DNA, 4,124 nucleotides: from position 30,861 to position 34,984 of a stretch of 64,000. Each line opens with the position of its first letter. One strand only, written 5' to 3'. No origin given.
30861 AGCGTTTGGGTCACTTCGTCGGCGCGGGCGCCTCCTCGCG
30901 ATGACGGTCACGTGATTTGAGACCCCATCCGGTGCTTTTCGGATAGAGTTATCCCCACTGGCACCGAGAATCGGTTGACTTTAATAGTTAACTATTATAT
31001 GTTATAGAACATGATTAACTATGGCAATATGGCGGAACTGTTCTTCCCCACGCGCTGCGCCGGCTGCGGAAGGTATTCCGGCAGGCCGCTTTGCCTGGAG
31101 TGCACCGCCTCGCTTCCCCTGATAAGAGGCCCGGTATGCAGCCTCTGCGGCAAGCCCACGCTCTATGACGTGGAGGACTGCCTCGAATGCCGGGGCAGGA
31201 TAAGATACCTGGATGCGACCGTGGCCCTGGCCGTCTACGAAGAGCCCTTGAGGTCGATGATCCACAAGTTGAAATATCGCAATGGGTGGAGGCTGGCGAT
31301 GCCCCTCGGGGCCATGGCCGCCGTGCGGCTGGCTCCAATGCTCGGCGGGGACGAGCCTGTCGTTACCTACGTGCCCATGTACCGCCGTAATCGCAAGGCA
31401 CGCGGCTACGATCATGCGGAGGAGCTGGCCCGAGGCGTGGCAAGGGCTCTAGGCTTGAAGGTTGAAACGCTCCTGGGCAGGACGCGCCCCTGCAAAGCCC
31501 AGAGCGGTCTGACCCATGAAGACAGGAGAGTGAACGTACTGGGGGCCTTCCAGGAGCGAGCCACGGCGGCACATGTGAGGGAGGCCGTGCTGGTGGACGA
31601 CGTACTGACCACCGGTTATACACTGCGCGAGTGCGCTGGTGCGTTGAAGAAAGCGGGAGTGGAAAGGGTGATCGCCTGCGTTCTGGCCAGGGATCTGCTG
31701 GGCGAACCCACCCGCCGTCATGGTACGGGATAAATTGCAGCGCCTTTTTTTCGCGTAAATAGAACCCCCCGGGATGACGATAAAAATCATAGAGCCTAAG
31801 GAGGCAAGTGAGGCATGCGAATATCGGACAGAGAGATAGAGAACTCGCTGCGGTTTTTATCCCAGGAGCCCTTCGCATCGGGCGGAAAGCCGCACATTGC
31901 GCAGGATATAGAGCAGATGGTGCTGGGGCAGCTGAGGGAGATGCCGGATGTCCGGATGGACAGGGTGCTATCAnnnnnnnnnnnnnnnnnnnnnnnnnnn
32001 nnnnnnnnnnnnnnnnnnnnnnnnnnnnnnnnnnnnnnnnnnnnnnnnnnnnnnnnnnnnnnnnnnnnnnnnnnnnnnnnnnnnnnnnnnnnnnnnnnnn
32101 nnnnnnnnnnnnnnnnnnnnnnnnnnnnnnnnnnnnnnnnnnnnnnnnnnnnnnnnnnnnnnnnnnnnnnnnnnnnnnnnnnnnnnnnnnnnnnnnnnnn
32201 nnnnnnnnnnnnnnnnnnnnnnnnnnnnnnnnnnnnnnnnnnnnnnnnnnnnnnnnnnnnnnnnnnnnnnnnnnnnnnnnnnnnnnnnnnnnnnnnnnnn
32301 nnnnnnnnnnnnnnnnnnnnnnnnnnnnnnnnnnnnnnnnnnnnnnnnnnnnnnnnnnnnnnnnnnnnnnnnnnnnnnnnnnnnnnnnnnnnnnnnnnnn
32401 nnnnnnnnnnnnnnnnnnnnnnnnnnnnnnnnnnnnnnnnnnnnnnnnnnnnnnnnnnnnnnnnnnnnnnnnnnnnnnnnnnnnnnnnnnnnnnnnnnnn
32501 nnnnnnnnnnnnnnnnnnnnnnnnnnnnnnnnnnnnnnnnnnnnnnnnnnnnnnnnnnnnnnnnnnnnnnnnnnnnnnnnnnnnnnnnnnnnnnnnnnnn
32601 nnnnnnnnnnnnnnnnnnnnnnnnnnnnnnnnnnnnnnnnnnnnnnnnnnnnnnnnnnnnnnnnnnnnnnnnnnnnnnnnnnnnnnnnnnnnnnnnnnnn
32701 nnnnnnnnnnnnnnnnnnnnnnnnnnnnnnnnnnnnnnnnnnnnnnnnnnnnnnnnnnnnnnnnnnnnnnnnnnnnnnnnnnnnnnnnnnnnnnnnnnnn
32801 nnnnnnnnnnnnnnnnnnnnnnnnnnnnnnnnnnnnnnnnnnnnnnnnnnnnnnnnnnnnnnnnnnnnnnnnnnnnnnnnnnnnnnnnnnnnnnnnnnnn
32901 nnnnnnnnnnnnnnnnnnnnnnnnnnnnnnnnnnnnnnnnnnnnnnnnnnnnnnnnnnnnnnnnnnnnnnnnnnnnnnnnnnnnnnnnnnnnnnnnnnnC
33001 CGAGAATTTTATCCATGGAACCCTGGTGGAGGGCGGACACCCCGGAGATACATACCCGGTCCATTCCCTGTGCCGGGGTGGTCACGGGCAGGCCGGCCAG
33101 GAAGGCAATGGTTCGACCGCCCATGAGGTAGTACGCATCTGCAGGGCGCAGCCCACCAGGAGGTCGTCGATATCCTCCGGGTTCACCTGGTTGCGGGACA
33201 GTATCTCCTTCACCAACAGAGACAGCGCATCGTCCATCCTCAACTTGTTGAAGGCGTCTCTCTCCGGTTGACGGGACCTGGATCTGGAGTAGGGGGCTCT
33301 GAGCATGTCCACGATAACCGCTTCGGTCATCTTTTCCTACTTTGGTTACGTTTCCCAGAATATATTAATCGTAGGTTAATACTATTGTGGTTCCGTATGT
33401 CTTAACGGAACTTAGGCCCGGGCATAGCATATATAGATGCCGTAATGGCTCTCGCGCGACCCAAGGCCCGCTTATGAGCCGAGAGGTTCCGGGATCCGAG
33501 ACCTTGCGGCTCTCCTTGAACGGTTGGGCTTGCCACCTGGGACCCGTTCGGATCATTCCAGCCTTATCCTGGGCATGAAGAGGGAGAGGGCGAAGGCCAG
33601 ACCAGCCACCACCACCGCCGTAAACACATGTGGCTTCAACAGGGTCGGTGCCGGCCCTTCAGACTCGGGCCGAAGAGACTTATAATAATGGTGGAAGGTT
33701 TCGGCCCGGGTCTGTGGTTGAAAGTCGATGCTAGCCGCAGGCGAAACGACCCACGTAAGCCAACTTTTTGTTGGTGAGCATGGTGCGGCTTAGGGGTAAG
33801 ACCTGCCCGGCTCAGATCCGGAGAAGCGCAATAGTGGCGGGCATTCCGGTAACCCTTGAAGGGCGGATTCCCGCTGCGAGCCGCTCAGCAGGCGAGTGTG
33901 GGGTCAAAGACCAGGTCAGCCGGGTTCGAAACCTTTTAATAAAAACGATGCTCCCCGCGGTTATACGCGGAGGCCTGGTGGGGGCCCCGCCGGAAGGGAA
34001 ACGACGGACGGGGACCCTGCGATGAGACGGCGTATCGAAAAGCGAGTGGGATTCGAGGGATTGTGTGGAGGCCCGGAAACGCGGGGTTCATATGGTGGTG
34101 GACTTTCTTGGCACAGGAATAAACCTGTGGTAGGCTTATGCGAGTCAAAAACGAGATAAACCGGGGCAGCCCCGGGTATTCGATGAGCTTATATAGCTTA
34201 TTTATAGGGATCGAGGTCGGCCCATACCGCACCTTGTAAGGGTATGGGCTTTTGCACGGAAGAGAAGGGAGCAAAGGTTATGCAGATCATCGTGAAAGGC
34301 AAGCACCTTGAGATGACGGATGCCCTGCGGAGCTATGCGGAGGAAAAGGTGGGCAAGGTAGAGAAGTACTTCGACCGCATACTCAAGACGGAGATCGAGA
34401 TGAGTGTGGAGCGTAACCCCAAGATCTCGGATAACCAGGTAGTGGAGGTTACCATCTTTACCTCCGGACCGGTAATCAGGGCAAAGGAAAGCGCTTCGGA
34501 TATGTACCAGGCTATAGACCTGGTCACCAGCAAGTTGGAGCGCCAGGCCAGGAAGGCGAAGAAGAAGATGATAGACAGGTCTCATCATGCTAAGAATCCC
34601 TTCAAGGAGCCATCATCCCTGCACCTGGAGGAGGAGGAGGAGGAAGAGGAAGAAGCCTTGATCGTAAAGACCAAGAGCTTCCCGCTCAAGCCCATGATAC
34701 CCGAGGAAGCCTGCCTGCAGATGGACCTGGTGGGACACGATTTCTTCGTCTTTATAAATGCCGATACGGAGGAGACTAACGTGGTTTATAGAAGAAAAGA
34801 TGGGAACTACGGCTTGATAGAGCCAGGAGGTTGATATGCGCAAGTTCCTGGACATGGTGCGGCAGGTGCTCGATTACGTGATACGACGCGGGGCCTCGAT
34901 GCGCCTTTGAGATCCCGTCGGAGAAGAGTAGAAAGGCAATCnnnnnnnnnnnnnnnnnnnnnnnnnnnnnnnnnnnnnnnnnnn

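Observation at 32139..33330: Thiolase gene decayed by two frameshifts, two in-frame stop codons and stop-codon loss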

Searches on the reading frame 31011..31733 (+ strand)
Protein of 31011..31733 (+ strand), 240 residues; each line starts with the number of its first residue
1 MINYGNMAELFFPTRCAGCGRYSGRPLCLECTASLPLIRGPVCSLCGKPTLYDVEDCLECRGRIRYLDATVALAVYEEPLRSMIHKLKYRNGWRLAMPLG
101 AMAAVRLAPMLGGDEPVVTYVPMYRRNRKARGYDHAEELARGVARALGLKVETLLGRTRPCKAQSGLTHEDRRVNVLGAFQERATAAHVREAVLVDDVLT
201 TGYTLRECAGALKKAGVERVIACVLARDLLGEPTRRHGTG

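Call 25: search_protein_families(library=pfam, proteins=[window:31011-31733:+], max_evalue=0.00001)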
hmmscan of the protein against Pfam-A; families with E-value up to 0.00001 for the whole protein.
window:31011-31733:+ (240 aa): 2 families
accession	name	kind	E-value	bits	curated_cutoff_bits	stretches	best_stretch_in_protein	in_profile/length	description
PF18912.6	DZR_2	-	5.8e-10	39.3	27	1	9-61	3-56/56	Double zinc ribbon domain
PF00156.33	Pribosyltran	-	3.2e-08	33.5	26.3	1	189-228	87-126/158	Phosphoribosyl transferase domain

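Call 29: find_related_loci(query=window:31011-31733:+, collection=metagenome_contigs, flank=6000)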
Query window:31011-31733:+ (240 aa) in metagenome_contigs; peptide patterns used: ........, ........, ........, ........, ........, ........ (x = any residue, [..] = any of these).
97 stretches matched a pattern; 9 encode a relative of the query (tblastn E <= 1e-3); 9 distinct loci.
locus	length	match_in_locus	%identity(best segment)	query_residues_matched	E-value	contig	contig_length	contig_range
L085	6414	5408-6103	60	1-232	3e-83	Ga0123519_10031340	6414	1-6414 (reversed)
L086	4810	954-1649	60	1-232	3e-83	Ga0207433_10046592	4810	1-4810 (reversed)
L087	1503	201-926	38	7-231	8e-38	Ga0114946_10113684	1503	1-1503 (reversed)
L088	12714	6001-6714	37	6-227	4e-28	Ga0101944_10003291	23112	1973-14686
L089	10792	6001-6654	35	9-227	2e-27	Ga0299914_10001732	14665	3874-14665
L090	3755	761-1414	33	9-227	4e-25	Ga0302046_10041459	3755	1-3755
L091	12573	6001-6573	34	28-240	3e-20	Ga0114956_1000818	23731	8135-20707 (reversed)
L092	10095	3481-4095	30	10-228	8e-20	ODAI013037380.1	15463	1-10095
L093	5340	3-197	45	164-226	5e-11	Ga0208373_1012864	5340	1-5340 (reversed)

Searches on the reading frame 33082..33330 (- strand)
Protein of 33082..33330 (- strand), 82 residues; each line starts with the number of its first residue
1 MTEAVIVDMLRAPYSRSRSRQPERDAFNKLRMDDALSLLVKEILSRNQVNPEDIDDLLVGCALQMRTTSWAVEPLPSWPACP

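Call 34: list_cluster_members(proteins=[P0110, window:33082-33330:-, window:32414-33124:-, window:31815-32069:+, window:31011-31733:+, window:34244-34834:+, window:37939-40599:+, window:27150-28406:+])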
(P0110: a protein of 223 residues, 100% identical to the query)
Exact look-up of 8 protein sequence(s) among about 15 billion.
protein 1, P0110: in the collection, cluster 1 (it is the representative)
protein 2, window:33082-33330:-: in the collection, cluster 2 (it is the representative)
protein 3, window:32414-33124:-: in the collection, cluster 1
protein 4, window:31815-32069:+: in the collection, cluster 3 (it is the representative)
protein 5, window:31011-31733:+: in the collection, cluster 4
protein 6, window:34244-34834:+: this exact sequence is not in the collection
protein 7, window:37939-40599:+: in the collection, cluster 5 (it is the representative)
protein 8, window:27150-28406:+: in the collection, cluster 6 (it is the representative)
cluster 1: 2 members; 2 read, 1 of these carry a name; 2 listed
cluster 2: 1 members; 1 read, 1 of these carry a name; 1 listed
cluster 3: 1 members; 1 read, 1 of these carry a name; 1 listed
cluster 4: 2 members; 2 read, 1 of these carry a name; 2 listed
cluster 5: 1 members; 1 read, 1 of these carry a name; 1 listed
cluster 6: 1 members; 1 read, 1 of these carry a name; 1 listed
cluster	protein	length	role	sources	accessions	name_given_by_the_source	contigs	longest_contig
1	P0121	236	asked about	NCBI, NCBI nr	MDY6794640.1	MAG: hypothetical protein SWK76_05065 [Actinomycetota bacterium] | hypothetical protein [Actinomycetota bacterium]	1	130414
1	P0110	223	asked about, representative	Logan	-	-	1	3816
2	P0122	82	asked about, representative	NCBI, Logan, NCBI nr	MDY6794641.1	MAG: hypothetical protein SWK76_05070 [Actinomycetota bacterium] | hypothetical protein [Actinomycetota bacterium]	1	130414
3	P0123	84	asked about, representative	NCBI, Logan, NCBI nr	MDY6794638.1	MAG: flagellar biosynthesis anti-sigma factor FlgM [Actinomycetota bacterium] | flagellar biosynthesis anti-sigma factor FlgM [Actinomycetota bacterium]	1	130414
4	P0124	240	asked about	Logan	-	-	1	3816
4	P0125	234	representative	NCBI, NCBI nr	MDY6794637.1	MAG: ComF family protein [Actinomycetota bacterium] | ComF family protein [Actinomycetota bacterium]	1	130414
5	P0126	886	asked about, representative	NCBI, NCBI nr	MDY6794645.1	MAG: preprotein translocase subunit SecA [Actinomycetota bacterium] | preprotein translocase subunit SecA [Actinomycetota bacterium]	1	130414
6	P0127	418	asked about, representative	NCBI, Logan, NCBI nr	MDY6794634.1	MAG: adenosylhomocysteinase [Actinomycetota bacterium] | adenosylhomocysteinase [Actinomycetota bacterium]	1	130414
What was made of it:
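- The sequence is from a metagenome-assembled genome (call 34).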

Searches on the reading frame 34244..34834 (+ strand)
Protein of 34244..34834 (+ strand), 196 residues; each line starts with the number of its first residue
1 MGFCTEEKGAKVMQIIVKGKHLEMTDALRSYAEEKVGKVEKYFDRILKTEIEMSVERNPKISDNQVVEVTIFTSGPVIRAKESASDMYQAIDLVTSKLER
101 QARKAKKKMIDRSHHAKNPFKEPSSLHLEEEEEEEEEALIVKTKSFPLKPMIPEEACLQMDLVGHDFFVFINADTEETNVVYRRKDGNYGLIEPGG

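Call 25: search_protein_families(library=pfam, proteins=[window:34244-34834:+], max_evalue=0.00001)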
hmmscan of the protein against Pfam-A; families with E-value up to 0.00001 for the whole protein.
window:34244-34834:+ (196 aa): 2 families
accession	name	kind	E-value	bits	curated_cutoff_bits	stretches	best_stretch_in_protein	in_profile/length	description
PF16321.10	Ribosom_S30AE_C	-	4.9e-30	103.5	25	1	135-191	1-57/57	Sigma 54 modulation/S30EA ribosomal protein C terminus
PF02482.25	Ribosomal_S30AE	-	3e-26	92.4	23.7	1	15-109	1-87/88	Sigma 54 modulation protein / S30EA ribosomal protein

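Call 38: find_homologous_proteins(query=window:34244-34834:+, max_evalue=1e-30)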
Query window:34244-34834:+ (196 aa): 2831 proteins with E <= 1e-30 among 3260 candidates; the best 120 are listed.
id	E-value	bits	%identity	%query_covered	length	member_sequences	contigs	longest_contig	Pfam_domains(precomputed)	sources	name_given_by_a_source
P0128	1.2e-113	395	100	94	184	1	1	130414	PF02482.26,PF16321.11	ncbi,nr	ncbi:MAG: ribosome-associated translation inhibitor RaiA [Actinomycetota bacterium]|nr:ribosome-asso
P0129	5.6e-108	377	64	94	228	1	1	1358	PF02482.26,PF16321.11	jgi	jgi:ribosome hibernation promoting factor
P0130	4.5e-103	361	85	100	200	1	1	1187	PF02482.26,PF16321.11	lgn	-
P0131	4.6e-103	361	85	100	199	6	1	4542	PF02482.26,PF16321.11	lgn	-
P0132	1.1e-102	359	85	100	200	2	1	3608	PF02482.26,PF16321.11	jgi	-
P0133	2.1e-102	359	84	100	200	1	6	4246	PF02482.26,PF16321.11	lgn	-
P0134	2.1e-102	359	84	100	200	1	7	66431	PF02482.26,PF16321.11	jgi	jgi:putative sigma-54 modulation protein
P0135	1.4e-101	356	84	100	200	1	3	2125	PF02482.26,PF16321.11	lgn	-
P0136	1.0e-99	350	84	100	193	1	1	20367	PF02482.26,PF16321.11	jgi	jgi:putative sigma-54 modulation protein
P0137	9.9e-99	347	83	100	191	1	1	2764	PF02482.26,PF16321.11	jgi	-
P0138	1.7e-98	346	85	94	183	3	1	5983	PF02482.26,PF16321.11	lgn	-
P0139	2.3e-98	345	83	100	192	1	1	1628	PF02482.26,PF16321.11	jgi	-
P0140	6.0e-98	344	82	100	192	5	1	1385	PF02482.26,PF16321.11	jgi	jgi:putative sigma-54 modulation protein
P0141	7.2e-98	344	84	99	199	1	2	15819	PF02482.26,PF16321.11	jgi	jgi:putative sigma-54 modulation protein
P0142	9.4e-98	343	83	100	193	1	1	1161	PF02482.26,PF16321.11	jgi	jgi:putative sigma-54 modulation protein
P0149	1.3e-95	336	86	94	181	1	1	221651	PF02482.26,PF16321.11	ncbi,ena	-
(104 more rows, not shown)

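Call 39: find_encoding_contigs(protein=P0149, flank=6000, max_places=1)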
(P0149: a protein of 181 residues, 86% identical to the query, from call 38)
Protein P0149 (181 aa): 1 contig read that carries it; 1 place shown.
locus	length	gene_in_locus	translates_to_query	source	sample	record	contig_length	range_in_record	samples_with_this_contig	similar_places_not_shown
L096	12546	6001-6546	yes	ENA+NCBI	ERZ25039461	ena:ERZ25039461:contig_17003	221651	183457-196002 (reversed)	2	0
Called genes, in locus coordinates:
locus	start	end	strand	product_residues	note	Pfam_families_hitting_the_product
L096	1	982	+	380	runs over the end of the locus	PF14306:PUA_2, PF01747:ATP-sulfurylase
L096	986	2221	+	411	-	PF01663:Phosphodiest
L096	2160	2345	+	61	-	-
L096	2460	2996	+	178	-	PF01583:APS_kinase, PF08433:KTI12, PF13238:AAA_18 (weak)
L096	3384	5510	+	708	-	PF18986:DUF5719 (faint)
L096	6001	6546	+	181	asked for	PF02482:Ribosomal_S30AE, PF16321:Ribosom_S30AE_C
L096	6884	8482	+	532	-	-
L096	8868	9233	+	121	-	-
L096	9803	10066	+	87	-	PF07517:SecA_DEAD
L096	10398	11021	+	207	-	PF07517:SecA_DEAD, PF01043:SecA_PP_bind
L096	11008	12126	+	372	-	PF21090:P-loop_SecA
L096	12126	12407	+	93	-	PF07516:SecA_SW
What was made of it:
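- L096 has none upstream of hpf (call 39).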

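Call 40: find_encoding_contigs(protein=P0134, flank=6000, max_places=2)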
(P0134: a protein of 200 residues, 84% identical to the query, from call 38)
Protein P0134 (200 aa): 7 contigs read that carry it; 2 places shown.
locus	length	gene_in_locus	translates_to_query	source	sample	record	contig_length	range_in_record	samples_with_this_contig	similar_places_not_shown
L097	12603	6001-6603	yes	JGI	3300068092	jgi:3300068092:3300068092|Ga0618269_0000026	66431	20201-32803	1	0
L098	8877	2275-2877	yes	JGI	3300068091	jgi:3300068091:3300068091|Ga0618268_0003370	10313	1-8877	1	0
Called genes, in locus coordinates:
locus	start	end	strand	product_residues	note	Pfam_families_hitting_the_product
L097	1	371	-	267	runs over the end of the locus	PF13489:Methyltransf_23, PF13847:Methyltransf_31, PF08241:Methyltransf_11, PF08242:Methyltransf_12, PF13649:Methyltransf_25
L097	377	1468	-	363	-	PF13439:Glyco_transf_4, PF13579:Glyco_trans_4_4 (weak), PF20706:GT4-conflict, PF00534:Glycos_transf_1, PF13692:Glyco_trans_1_4, PF13524:Glyco_trans_1_2 (weak)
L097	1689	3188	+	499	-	PF01663:Phosphodiest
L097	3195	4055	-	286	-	PF01522:Polysacc_deac_1, PF11959:DUF3473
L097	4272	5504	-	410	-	PF00108:Thiolase_N, PF02803:Thiolase_C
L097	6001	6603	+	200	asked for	PF02482:Ribosomal_S30AE, PF16321:Ribosom_S30AE_C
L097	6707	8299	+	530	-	PF13487:HD_5, PF01966:HD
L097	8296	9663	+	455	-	PF13487:HD_5, PF01966:HD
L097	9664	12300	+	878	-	PF07517:SecA_DEAD, PF01043:SecA_PP_bind, PF21090:P-loop_SecA, PF07516:SecA_SW, PF02810:SEC-C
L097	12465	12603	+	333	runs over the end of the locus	PF03462:PCRF, PF00472:RF-1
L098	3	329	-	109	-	?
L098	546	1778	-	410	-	PF00108:Thiolase_N, PF02803:Thiolase_C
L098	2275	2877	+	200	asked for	PF02482:Ribosomal_S30AE, PF16321:Ribosom_S30AE_C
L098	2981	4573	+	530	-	PF13487:HD_5, PF01966:HD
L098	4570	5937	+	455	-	PF13487:HD_5, PF01966:HD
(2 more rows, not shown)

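Call 41: find_encoding_contigs(protein=P0131, flank=6000, max_places=1)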
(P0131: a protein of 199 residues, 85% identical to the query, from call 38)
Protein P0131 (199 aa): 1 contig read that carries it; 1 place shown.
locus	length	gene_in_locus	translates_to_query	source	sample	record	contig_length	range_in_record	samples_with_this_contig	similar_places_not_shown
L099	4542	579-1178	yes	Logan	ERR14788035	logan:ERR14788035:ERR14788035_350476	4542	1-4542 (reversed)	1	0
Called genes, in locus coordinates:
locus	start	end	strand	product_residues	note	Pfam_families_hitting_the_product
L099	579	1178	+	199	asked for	PF02482:Ribosomal_S30AE, PF16321:Ribosom_S30AE_C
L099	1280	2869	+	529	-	PF13487:HD_5, PF01966:HD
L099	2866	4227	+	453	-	PF13487:HD_5, PF01966:HD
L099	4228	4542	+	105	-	?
